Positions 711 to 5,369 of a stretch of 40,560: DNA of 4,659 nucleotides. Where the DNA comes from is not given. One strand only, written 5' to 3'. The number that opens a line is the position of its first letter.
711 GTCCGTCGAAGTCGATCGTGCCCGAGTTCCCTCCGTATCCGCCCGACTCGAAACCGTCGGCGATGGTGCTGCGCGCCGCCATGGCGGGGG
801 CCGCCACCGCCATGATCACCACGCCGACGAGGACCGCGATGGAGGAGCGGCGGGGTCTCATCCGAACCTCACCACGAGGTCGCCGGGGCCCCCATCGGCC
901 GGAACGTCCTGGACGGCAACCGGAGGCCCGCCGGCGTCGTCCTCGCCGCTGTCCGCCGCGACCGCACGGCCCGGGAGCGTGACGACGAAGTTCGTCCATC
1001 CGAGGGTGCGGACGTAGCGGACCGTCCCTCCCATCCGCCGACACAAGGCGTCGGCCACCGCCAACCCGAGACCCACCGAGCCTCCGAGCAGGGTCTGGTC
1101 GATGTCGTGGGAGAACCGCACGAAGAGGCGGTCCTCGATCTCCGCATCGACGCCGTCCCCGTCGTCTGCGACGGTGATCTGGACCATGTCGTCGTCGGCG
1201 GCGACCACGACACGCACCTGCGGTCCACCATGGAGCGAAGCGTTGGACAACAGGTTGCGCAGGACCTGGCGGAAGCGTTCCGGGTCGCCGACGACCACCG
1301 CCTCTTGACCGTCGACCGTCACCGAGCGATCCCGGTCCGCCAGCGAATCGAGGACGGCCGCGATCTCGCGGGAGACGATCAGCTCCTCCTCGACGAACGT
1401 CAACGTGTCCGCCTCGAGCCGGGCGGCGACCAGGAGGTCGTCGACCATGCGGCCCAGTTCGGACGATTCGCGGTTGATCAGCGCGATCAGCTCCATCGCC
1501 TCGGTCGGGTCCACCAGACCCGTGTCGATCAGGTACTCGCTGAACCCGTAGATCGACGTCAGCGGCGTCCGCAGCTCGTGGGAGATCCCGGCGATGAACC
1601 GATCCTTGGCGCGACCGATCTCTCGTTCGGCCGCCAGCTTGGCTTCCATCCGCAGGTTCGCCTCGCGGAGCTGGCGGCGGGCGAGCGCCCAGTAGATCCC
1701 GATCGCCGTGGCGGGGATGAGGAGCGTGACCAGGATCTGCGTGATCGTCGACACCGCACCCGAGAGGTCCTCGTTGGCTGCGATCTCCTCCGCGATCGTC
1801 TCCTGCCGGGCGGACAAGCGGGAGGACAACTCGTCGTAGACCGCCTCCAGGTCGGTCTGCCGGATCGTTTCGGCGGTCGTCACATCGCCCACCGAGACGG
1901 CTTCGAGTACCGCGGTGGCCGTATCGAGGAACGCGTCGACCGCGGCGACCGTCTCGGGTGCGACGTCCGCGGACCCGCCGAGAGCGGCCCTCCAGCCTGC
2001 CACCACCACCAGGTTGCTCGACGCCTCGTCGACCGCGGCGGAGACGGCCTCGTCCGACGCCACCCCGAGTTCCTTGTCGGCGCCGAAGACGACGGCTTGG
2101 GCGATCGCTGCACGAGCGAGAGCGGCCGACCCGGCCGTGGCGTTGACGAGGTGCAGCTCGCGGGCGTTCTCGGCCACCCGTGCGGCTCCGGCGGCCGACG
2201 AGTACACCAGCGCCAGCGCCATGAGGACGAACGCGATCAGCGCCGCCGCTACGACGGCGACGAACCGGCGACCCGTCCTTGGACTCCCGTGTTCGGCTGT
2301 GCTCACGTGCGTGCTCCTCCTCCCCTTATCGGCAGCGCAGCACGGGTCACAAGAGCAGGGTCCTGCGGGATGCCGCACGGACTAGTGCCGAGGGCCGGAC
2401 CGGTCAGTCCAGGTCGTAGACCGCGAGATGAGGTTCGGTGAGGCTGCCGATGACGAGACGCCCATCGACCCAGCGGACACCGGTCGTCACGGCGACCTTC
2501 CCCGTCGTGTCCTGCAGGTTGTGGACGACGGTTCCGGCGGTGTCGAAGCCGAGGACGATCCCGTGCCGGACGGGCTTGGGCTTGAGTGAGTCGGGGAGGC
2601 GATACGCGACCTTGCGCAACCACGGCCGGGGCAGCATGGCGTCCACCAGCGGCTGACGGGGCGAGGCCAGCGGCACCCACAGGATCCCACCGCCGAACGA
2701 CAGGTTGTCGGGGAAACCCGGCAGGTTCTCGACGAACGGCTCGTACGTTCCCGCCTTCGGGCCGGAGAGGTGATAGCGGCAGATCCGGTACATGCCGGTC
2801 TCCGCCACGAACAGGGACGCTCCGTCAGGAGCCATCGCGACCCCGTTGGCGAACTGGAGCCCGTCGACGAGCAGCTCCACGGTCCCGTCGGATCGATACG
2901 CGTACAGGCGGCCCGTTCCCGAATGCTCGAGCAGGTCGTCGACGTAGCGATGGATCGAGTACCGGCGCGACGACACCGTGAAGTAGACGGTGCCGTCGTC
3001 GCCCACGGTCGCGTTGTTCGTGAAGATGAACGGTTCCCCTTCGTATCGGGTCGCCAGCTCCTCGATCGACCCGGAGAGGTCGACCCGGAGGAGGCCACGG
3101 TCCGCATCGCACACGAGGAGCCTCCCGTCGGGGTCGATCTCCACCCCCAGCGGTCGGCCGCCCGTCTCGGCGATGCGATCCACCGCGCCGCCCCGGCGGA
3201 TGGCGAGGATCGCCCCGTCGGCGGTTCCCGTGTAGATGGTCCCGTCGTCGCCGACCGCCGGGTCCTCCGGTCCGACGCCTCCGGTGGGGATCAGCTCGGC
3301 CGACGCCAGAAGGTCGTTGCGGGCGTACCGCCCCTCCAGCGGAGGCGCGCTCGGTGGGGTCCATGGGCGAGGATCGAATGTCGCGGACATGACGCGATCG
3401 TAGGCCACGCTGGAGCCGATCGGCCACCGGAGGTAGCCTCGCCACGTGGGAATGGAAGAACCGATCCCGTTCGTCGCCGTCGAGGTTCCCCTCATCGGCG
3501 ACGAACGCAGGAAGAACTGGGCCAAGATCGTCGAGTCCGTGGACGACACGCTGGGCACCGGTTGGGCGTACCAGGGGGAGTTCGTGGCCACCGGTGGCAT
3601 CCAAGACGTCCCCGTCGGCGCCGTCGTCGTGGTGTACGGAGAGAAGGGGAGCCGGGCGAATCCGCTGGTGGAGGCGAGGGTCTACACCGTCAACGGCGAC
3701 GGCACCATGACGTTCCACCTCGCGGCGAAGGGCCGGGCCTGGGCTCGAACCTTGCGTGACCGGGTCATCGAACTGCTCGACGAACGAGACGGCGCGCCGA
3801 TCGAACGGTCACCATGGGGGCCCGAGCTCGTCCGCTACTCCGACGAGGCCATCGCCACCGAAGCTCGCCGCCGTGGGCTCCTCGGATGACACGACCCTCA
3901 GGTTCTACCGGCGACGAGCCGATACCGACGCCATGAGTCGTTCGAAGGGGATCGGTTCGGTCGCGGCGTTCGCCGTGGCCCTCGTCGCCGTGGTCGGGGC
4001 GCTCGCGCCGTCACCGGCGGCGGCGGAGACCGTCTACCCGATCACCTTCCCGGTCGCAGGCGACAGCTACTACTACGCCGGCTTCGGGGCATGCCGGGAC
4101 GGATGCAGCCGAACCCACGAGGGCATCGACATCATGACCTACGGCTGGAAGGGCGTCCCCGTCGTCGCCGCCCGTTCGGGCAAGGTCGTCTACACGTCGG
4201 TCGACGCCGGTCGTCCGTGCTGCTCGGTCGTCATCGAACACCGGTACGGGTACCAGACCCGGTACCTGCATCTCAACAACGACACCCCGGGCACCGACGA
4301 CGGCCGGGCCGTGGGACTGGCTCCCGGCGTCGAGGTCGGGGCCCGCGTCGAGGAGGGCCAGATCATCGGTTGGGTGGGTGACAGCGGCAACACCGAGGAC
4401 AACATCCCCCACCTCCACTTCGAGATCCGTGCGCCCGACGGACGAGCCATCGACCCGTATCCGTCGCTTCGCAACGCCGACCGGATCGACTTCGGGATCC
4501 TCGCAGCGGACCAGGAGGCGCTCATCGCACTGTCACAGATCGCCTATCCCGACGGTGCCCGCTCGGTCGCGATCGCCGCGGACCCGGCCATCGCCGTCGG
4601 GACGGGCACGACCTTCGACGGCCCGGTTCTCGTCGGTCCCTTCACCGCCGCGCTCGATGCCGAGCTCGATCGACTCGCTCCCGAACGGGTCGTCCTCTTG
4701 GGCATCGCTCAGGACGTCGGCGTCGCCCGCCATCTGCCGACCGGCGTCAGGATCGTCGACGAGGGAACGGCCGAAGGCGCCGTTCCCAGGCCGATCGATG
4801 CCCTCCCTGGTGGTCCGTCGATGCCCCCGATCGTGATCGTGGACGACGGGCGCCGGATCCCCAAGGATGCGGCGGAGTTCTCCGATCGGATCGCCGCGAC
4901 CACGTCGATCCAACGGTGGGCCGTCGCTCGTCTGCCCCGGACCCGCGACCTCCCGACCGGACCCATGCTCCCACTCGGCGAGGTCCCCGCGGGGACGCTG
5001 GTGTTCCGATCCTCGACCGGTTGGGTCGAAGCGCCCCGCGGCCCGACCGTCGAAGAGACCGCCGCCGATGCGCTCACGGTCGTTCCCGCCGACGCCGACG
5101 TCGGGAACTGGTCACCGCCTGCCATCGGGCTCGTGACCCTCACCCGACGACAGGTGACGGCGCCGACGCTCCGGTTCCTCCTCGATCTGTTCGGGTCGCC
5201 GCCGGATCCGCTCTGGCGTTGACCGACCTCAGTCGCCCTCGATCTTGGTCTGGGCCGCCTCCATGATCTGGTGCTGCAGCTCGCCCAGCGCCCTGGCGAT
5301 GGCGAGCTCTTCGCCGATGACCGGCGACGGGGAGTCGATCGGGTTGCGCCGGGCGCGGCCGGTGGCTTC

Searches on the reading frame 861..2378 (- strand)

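Call 37: search_protein_families(library=pfam, proteins=[window:861-2378:-], max_evalue=0.00001)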
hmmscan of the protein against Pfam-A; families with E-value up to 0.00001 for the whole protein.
window:861-2378:- (506 aa): 2 families
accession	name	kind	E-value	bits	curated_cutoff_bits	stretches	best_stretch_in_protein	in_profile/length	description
PF02518.31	HATPase_c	-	3.2e-20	73.1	26.4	1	364-469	1-108/111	Histidine kinase-, DNA gyrase B-, and HSP90-like ATPase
PF00512.31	HisKA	-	3.8e-17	62.5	26.9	1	257-323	1-65/66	His Kinase A (phospho-acceptor) domain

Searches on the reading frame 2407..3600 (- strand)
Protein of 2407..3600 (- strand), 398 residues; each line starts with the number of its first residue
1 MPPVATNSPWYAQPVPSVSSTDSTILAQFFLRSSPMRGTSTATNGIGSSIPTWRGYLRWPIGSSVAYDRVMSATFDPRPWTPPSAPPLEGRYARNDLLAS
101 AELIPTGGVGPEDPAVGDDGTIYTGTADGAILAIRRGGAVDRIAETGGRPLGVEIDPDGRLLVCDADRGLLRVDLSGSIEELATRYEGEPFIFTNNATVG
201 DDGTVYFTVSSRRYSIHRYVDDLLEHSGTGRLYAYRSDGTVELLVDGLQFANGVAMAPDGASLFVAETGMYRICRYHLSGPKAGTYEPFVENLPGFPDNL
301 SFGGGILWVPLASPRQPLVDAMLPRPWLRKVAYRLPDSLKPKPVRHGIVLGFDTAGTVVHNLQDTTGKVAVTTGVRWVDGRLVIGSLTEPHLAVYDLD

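Call 37: search_protein_families(library=pfam, proteins=[window:2407-3600:-], max_evalue=0.00001)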
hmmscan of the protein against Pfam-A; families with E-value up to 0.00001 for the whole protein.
window:2407-3600:- (398 aa): 3 families
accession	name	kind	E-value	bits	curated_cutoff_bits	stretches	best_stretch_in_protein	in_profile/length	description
PF03088.22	Str_synth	-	2.7e-19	69.5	25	1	196-280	2-88/89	Strictosidine synthase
PF20067.5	SSL_N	-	3.2e-14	52.9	18.9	1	90-133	1-45/46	Strictosidine synthase-like, N-terminal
PF08450.18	SGL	-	1.1e-13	51.8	26.3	1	145-289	38-176/246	SMP-30/Gluconolactonase/LRE-like region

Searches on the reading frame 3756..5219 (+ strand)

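Call 37: search_protein_families(library=pfam, proteins=[window:3756-5219:+], max_evalue=0.00001)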
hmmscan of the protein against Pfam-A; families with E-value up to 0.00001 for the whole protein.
window:3756-5219:+ (488 aa): 1 family
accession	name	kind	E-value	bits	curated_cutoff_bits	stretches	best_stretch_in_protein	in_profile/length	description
PF01551.29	Peptidase_M23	-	3.5e-18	66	28.7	1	120-234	2-96/96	Peptidase family M23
